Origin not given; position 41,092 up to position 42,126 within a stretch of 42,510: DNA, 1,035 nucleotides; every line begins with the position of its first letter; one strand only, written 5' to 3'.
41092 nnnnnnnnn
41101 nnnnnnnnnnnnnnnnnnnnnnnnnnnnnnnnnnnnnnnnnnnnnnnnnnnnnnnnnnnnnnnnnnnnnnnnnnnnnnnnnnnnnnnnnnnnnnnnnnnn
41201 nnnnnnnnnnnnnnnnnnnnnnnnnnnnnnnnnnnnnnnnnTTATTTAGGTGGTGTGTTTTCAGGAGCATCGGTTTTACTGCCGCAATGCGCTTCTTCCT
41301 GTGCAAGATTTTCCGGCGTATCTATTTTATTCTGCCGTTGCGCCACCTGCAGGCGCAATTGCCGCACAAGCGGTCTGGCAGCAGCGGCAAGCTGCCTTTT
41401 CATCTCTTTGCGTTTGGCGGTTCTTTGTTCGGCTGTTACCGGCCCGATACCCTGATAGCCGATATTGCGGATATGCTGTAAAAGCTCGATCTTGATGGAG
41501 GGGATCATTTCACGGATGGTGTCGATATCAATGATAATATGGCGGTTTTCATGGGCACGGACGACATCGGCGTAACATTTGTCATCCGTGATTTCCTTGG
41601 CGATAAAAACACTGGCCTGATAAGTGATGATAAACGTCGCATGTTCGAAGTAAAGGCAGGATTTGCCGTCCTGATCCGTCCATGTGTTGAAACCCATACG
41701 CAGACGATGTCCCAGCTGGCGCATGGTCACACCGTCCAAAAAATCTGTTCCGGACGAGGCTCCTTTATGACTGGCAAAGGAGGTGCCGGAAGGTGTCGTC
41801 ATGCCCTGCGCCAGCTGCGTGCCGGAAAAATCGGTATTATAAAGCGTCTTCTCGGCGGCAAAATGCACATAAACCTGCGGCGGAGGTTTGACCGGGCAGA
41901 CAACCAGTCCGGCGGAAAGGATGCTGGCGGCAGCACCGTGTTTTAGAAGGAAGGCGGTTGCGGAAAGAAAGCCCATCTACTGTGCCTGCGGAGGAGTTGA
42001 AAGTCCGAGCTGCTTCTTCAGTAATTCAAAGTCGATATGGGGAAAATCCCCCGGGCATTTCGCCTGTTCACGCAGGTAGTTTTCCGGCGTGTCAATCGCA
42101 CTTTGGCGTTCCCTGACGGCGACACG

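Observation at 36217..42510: Module of eukaryote-like protein-modification genes and HExxH proteins with no known pathway (best candidate for an undescribed system)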

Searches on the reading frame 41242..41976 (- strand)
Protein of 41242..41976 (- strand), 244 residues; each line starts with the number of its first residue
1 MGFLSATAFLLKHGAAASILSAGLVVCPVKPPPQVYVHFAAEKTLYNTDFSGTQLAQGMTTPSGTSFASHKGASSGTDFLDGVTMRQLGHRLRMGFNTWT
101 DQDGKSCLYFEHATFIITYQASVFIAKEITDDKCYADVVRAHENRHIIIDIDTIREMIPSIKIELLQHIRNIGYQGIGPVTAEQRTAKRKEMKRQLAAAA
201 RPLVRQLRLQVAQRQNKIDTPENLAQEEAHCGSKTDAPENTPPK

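Call 3: search_protein_families(library=pfam, proteins=[window:41242-41976:-], max_evalue=0.1)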
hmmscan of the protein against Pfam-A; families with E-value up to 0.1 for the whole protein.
window:41242-41976:- (244 aa): 0 families

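Call 4: search_protein_families(library=ncbifam, proteins=[window:41242-41976:-], max_evalue=0.1)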
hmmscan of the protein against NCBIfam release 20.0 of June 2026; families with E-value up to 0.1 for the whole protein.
window:41242-41976:- (244 aa): 0 families

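Call 6: find_encoding_contigs(protein=window:41242-41976:-, flank=10000, max_places=8)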
Protein window:41242-41976:- (244 aa): 2 contigs read that carry it; 1 place shown.
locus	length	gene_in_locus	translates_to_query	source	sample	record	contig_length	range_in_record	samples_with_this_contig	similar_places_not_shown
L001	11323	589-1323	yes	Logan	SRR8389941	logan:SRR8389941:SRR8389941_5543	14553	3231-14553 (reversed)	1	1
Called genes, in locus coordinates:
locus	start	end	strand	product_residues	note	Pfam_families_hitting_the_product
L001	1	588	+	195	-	?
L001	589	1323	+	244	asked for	-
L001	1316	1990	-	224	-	PF13640:2OG-FeII_Oxy_3, PF13661:2OG-FeII_Oxy_4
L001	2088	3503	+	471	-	-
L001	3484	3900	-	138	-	PF12796:Ank_2 (weak)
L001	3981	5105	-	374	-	PF00850:Hist_deacetyl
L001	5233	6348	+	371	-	-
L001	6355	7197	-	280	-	PF24827:AstE_AspA_cat (weak)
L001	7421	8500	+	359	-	PF00899:ThiF, PF00581:Rhodanese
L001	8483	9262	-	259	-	PF01925:TauE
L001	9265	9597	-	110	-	-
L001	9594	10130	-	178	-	PF12804:NTP_transf_3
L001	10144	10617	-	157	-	PF02391:MoaE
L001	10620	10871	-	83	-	-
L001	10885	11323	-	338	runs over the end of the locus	PF01967:MoaC, PF00994:MoCF_biosynth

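Call 7: find_homologous_proteins(query=window:41242-41976:-, max_evalue=0.001)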
Query window:41242-41976:- (244 aa): 9 proteins with E <= 0.001 among 1562 candidates.
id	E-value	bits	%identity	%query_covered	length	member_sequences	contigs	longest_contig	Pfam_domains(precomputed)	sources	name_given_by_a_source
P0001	5.2e-160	548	100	100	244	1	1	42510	-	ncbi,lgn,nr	ncbi:MAG: hypothetical protein EP349_02075 [Alphaproteobacteria bacterium]|nr:MAG: hypothetical prot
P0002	3.8e-136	470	85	100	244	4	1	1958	-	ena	-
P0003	4.1e-136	470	84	100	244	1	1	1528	-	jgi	-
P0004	3.3e-112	392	74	97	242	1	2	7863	-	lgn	-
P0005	4.8e-111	388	73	95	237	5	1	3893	-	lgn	-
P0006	3.7e-109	382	73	95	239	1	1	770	-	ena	-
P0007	4.9e-106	371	67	100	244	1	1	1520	-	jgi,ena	-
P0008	1.1e-105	370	71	95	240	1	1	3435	-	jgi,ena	-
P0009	2.9e-100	352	64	100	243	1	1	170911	-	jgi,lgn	-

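Call 10: find_encoding_contigs(protein=P0009, flank=10000, max_places=4)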
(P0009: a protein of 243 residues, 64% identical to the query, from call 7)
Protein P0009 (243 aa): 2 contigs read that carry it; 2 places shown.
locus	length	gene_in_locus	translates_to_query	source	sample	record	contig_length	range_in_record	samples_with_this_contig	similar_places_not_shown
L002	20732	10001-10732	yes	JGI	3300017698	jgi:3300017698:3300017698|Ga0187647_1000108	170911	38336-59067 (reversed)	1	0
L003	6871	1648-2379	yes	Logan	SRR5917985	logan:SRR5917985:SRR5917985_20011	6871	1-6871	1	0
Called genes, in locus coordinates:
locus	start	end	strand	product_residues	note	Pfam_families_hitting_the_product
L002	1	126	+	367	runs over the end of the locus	PF00730:HhH-GPD, PF00633:HHH, PF14815:NUDIX_4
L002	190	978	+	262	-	PF16144:DUF4852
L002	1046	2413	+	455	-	PF03109:ABC1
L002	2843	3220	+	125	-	-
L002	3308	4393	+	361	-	PF00155:Aminotran_1_2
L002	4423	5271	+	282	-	PF01048:PNP_UDP_1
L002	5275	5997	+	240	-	PF01510:Amidase_2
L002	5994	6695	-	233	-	-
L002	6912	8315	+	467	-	PF02878:PGM_PMM_I, PF02879:PGM_PMM_II, PF02880:PGM_PMM_III, PF00408:PGM_PMM_IV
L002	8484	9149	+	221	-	-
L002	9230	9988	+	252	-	-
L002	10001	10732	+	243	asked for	-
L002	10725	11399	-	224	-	PF13640:2OG-FeII_Oxy_3, PF13661:2OG-FeII_Oxy_4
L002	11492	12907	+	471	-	-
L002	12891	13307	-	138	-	PF12796:Ank_2 (weak)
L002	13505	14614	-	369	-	PF00850:Hist_deacetyl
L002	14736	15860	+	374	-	-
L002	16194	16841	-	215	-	PF01782:RimM, PF05239:PRC, PF24986:PRC_RimM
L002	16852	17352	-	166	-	PF00886:Ribosomal_S16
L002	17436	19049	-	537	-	PF02881:SRP54_N, PF00448:SRP54, PF01656:CbiA, PF13614:AAA_31 (faint), PF02978:SRP_SPB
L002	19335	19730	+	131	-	PF01219:DAGK_prokar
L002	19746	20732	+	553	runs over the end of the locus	PF08019:EptA_B_N, PF00884:Sulfatase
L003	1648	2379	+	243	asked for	-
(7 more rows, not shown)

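Call 11: find_encoding_contigs(protein=P0004, flank=10000, max_places=4)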
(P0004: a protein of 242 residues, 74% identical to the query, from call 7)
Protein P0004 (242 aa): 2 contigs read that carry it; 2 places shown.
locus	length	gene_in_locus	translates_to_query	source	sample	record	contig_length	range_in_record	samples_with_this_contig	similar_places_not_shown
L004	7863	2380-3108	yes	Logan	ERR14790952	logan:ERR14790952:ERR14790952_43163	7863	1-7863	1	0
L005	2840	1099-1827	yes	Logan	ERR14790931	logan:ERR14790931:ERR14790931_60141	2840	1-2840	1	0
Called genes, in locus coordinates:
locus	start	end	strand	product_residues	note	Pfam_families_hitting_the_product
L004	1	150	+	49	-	?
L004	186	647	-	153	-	PF15891:Nuc_deoxyri_tr2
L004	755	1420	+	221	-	-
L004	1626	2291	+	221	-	-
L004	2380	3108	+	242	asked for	-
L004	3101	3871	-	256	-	PF13640:2OG-FeII_Oxy_3, PF13661:2OG-FeII_Oxy_4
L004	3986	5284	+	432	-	-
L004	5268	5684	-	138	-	PF13637:Ank_4 (faint), PF00023:Ank (faint), PF12796:Ank_2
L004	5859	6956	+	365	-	-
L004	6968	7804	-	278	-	PF24827:AstE_AspA_cat (weak)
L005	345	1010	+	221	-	-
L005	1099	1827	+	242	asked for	-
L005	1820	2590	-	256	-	PF13640:2OG-FeII_Oxy_3, PF13661:2OG-FeII_Oxy_4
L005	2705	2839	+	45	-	?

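Call 24: search_protein_families(library=pfam, proteins=[L002:8484-9149:+, L002:5994-6704:-, L002:9230-9988:+], max_evalue=1)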
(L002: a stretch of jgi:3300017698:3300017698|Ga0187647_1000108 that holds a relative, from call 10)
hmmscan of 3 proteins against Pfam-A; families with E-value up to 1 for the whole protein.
L002:8484-9149:+ (221 aa): 0 families

L002:5994-6704:- (236 aa): 0 families

L002:9230-9988:+ (252 aa): 2 families
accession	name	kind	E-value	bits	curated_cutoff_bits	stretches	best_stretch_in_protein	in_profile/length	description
PF04640.20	PLATZ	-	0.02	15.9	25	1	128-154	2-27/79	PLATZ transcription factor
PF06037.17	DUF922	-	0.66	10.5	27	1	76-152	31-107/153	Bacterial protein of unknown function (DUF922)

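Call 32: predict_structure(alignment_id=A2)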
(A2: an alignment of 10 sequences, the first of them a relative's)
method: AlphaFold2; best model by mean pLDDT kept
length: 244 residues; sequences in the alignment: 10
mean_pLDDT: 72.4   pTM: 0.65
mean pLDDT of the five models: 72.4, 69.5, 68.7, 68.8, 63.6
residues with pLDDT >= 90: 24; 70-90: 146; 50-70: 23; < 50: 51
segments of 3 or more residues with pLDDT < 50: 1-24, 61-77, 235-244
pLDDT, mean of each block of 10 residues (from residue 1): 37 35 56 86 80 65 42 45 81 85 79 90 83 83 88 93 89 75 84 87 87 79 75 47 39
secondary structure, 60 per line:
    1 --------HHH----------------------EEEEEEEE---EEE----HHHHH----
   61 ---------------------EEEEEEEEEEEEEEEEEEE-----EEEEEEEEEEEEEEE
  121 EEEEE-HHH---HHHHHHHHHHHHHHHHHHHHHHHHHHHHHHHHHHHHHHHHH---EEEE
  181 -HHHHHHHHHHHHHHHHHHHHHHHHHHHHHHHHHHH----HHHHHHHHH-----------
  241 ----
elements in order: E34-41 E45-47 H52-56 E82-100 E106-125 H133-173 E177-180 H182-216 H221-229

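Call 34: search_protein_representatives(alignment_id=A2)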
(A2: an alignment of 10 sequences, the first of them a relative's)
Query: 10 sequences, 244 profile positions. Proteins with E-value up to 0.001 (for the whole library): 870; up to 1e-10: 158; up to 1e-30: 7. The best 150 are listed.
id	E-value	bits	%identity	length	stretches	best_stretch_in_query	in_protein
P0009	1.9e-136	469.5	-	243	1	1-243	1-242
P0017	1.1e-42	162.4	-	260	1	18-237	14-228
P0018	5.8e-37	143.6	-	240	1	18-238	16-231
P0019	4.2e-36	140.8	-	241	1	15-236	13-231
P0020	4.0e-34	134.4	-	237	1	19-235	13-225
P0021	3.7e-33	131.2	-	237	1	15-239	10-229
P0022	2.3e-31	125.3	-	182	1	93-237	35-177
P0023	6.3e-30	120.6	-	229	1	24-237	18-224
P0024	6.2e-28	114.1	-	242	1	15-238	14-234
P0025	8.9e-26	107.0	-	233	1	16-235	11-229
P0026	5.8e-23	97.8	-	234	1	23-238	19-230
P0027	8.5e-23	97.3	-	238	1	17-233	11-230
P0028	1.1e-22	96.9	-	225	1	8-232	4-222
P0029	1.4e-22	96.6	-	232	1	11-234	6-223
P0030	1.4e-22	96.5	-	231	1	11-235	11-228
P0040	9.9e-20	87.2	-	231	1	12-233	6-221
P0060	5.3e-17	78.3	-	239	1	18-233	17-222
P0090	5.3e-15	71.7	-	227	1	70-233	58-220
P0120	1.2e-12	64.1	-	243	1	7-239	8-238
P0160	4.2e-11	59.0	-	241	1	80-241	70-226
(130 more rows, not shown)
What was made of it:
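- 41242..41976 (-): Zsec244: a small exported HExxH...D protein with four invariant cysteines. It belongs to a large family with no Pfam or NCBIfam model. 870 representatives at E<=1e-3 and 158 at E<=1e-10 (call 34).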

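Call 35: search_protein_families(library=pfam, proteins=[P0017, P0018, P0020, P0025, P0030, P0040, P0060, P0090, P0120, P0160], max_evalue=0.1)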
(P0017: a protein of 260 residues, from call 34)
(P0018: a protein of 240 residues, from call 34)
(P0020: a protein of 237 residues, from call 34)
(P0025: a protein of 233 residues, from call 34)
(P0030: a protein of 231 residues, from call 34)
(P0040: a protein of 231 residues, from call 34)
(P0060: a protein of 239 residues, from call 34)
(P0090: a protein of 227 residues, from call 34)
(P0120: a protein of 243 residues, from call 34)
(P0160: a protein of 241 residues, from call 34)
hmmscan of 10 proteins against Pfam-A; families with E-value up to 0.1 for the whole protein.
P0017 (260 aa): 1 family
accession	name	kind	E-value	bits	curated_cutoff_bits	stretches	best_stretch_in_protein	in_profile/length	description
PF10728.14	DUF2520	-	0.016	15.4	25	0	169-195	93-118/125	Domain of unknown function (DUF2520)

P0018 (240 aa): 1 family
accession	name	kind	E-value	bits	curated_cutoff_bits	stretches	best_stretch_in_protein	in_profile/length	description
PF10119.14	MethyTransf_Reg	-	0.0061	17.7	25.5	1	145-208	15-76/84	Predicted methyltransferase regulatory domain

P0020 (237 aa): 0 families

P0025 (233 aa): 0 families

P0030 (231 aa): 4 families
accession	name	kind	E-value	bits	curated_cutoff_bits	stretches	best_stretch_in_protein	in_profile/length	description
PF17293.8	Arm-DNA-bind_5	-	0.021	15.8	22.6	1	126-190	12-73/87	Arm DNA-binding domain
PF06037.17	DUF922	-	0.027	15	27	1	127-194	82-140/153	Bacterial protein of unknown function (DUF922)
PF02983.19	Pro_Al_protease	-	0.031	14.8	23.4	1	153-181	5-32/59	Alpha-lytic protease prodomain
PF07464.16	ApoLp-III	-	0.043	14.4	36.3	1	148-208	54-118/146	Apolipophorin-III precursor (apoLp-III)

P0040 (231 aa): 2 families
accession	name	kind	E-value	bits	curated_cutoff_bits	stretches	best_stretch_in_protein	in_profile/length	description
PF22470.1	Histone_HNS_N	-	0.032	14.6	24.5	1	172-222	25-74/79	H-NS histone-like proteins, N-terminal domain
PF03930.20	Flp_N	-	0.065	13.7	25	0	141-185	11-55/82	Recombinase Flp protein N-terminus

P0060 (239 aa): 0 families

P0090 (227 aa): 2 families
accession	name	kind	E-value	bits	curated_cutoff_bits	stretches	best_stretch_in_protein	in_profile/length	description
PF13699.11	eCIS_core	-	0.03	14.9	22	1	88-137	25-73/79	eCIS core domain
PF21777.3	SDR-like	-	0.089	13.9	24.7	0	144-216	19-89/98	Short chain dehydrogenase-like protein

P0120 (243 aa): 0 families

P0160 (241 aa): 2 families
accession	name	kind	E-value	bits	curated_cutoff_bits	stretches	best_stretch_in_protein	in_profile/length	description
PF18039.7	UBA_6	-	0.033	14.6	23.5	0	148-169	11-31/42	UBA-like domain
PF11426.13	Tn7_TnsC_Int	-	0.068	13.6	24.3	0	97-113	7-23/47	Tn7 transposition regulator TnsC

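Call 37: fold_search(model_id=the predicted structure, library=pdb)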
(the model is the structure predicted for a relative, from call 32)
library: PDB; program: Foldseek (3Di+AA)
matches with E <= 10: 199; with E <= 0.001: 0
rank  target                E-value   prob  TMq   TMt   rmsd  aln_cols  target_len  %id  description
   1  3b77_B                1.5e-01  0.10  0.15  0.17  24.9       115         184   14  Crystal structure of a ph domain containing bacterial protein (exig_2160) from exiguobacterium sibiricum 255-15 at 2.4 (released 2007-11-13)
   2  3b77_C                1.6e-01  0.10  0.15  0.18  24.9       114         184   14  Crystal structure of a ph domain containing bacterial protein (exig_2160) from exiguobacterium sibiricum 255-15 at 2.4 (released 2007-11-13)
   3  3a1z_A                2.7e-01  0.11  0.11  0.12   9.4        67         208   15  Crystal structure of juvenile hormone binding protein from silkworm (released 2010-04-28)
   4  8p3k_A                2.9e-01  0.04  0.10  0.11  12.1        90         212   12  Fusion hSlp2-a_Rab27A non-covalent complex with compound IMP-2505 (released 2024-11-20)
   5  3b77_A                3.7e-01  0.06  0.14  0.17  25.0       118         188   14  Crystal structure of a ph domain containing bacterial protein (exig_2160) from exiguobacterium sibiricum 255-15 at 2.4 (released 2007-11-13)
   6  3a1z_D                4.1e-01  0.13  0.11  0.13   8.5        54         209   15  Crystal structure of juvenile hormone binding protein from silkworm (released 2010-04-28)
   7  8clk_F                4.1e-01  0.06  0.10  0.22  16.9       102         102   11  TFIIIC TauA complex (released 2023-06-21)
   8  8p3g_A                4.7e-01  0.04  0.08  0.08  31.3       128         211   12  Fusion hSlp2-a_Rab27A bound to covalent hit fragment IMP-1704 (released 2024-11-20)
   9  3a1z_C                5.0e-01  0.12  0.11  0.12   8.8        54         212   15  Crystal structure of juvenile hormone binding protein from silkworm (released 2010-04-28)
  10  3e8t                  5.0e-01  0.10  0.12  0.13   8.7        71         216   11  Crystal Structure of Epiphyas postvittana Takeout 1 (released 2008-12-09)
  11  3aot                  6.0e-01  0.13  0.11  0.13   6.5        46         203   15  Crystal structure of juvenile hormone binding protein from silkworm in its apo form (released 2011-10-12)
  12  9gvu_A                6.0e-01  0.03  0.08  0.09  13.0        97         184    9  Human Rab27A in complex with cyclic peptide IMP-2660 (released 2025-10-15)
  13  8p3i_A                6.0e-01  0.03  0.09  0.10  30.8       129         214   12  Fusion hSlp2-a_Rab27A bound to covalent hit fragment IMP-1721 (released 2024-11-20)
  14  6hko_M                6.0e-01  0.02  0.09  0.12  15.8       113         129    8  Yeast RNA polymerase I elongation complex bound to nucleotide analog GMPCPP (released 2019-04-03)
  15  6hdu_A                6.8e-01  0.06  0.10  0.13  13.7        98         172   10  Crystal structure of human Rab38 in complex with GTP (released 2019-08-28)
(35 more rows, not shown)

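Call 38: find_encoding_contigs(protein=P0017, flank=8000, max_places=3)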
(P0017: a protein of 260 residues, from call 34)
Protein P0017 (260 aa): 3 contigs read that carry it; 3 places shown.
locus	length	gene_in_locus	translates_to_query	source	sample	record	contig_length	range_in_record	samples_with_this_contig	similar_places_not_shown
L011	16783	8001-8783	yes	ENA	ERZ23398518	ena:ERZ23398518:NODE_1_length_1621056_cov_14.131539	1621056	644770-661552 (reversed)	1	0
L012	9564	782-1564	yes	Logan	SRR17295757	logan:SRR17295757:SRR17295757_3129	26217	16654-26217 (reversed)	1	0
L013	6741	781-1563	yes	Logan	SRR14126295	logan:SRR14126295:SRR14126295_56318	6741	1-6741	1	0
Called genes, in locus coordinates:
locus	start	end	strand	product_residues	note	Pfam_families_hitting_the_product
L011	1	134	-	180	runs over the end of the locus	PF02834:LigT_PEase, PF13563:2_5_RNA_ligase2, PF10469:AKAP7_NLS (weak), PF02834:LigT_PEase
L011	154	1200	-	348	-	PF00248:Aldo_ket_red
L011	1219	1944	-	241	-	PF25182:NonGDSL, PF00657:Lipase_GDSL, PF13472:Lipase_GDSL_2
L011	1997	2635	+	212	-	PF00005:ABC_tran, PF13304:AAA_21 (faint)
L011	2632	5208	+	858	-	PF12704:MacB_PCD (weak), PF02687:FtsX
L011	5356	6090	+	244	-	PF01027:Bax1-I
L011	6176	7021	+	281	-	-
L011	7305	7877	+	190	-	-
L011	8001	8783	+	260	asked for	-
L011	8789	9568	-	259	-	PF00072:Response_reg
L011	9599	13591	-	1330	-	PF03707:MHYT, PF13185:GAF_2, PF00512:HisKA, PF02518:HATPase_c, PF00072:Response_reg, PF01627:Hpt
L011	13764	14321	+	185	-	PF03449:GreA_GreB_N, PF01272:GreA_GreB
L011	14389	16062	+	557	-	PF02683:DsbD_TM, PF13386:DsbD_2 (weak), PF00578:AhpC-TSA, PF08534:Redoxin, PF13905:Thioredoxin_8, PF17991:Thioredoxin_10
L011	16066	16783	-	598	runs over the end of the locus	PF18158:AidB_N, PF02770:Acyl-CoA_dh_M, PF00441:Acyl-CoA_dh_1, PF08028:Acyl-CoA_dh_2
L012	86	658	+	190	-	-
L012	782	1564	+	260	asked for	-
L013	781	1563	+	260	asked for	-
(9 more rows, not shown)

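Call 41: search_protein_families(library=ncbifam, proteins=[P0017, P0018, P0020, P0025, P0030, P0040, P0060, P0090, P0120, P0160], max_evalue=0.01)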
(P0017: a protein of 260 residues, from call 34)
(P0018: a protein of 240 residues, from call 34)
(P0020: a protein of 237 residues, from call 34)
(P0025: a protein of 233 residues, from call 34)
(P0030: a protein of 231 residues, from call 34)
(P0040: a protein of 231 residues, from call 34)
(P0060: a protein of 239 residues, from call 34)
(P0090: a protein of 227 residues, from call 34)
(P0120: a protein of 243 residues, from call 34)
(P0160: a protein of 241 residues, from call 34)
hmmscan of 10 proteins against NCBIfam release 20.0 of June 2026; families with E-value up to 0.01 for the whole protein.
P0017 (260 aa): 0 families

P0018 (240 aa): 0 families

P0020 (237 aa): 0 families

P0025 (233 aa): 0 families

P0030 (231 aa): 0 families

P0040 (231 aa): 0 families

P0060 (239 aa): 0 families

P0090 (227 aa): 0 families

P0120 (243 aa): 0 families

P0160 (241 aa): 0 families

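Call 50: find_encoding_contigs(protein=P0018, flank=6000, max_places=2)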
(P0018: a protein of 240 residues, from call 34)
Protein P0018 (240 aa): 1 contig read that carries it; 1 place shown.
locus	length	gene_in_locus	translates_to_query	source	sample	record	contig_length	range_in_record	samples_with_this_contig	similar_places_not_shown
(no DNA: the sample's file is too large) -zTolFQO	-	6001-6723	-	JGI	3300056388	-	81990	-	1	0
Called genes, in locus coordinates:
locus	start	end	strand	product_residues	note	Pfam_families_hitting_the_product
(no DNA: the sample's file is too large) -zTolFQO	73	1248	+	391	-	-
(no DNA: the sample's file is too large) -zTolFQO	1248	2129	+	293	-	PF03009:GDPD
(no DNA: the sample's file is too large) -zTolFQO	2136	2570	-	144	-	-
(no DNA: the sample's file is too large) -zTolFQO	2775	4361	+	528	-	PF00389:2-Hacid_dh, PF02826:2-Hacid_dh_C, PF19304:PGDH_inter, PF01842:ACT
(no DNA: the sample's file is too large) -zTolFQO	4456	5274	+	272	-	PF03734:YkuD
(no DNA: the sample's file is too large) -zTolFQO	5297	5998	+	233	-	-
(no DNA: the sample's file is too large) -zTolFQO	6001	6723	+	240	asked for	-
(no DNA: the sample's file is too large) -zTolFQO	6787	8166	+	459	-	PF01134:GIDA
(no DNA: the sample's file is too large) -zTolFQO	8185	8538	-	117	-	-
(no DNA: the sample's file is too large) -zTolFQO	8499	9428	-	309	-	-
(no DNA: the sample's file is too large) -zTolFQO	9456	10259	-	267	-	PF00494:SQS_PSY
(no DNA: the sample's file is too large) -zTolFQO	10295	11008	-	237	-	-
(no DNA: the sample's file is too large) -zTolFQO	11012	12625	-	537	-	PF03023:MurJ, PF01554:MatE (faint)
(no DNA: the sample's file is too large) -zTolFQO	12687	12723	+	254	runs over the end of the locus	PF01209:Ubie_methyltran, PF08241:Methyltransf_11, PF08242:Methyltransf_12, PF13649:Methyltransf_25, PF13847:Methyltransf_31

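Call 51: find_encoding_contigs(protein=P0025, flank=6000, max_places=2)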
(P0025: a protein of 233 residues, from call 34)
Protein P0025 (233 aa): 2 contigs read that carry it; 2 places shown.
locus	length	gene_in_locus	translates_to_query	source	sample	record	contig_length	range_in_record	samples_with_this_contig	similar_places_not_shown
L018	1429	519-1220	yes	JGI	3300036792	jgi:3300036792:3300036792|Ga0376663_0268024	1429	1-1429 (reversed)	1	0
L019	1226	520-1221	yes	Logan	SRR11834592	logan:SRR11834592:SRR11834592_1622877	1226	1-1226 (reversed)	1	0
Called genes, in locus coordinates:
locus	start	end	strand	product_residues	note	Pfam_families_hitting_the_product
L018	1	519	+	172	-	?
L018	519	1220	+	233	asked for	-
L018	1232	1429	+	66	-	?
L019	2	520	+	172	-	?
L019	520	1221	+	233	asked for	-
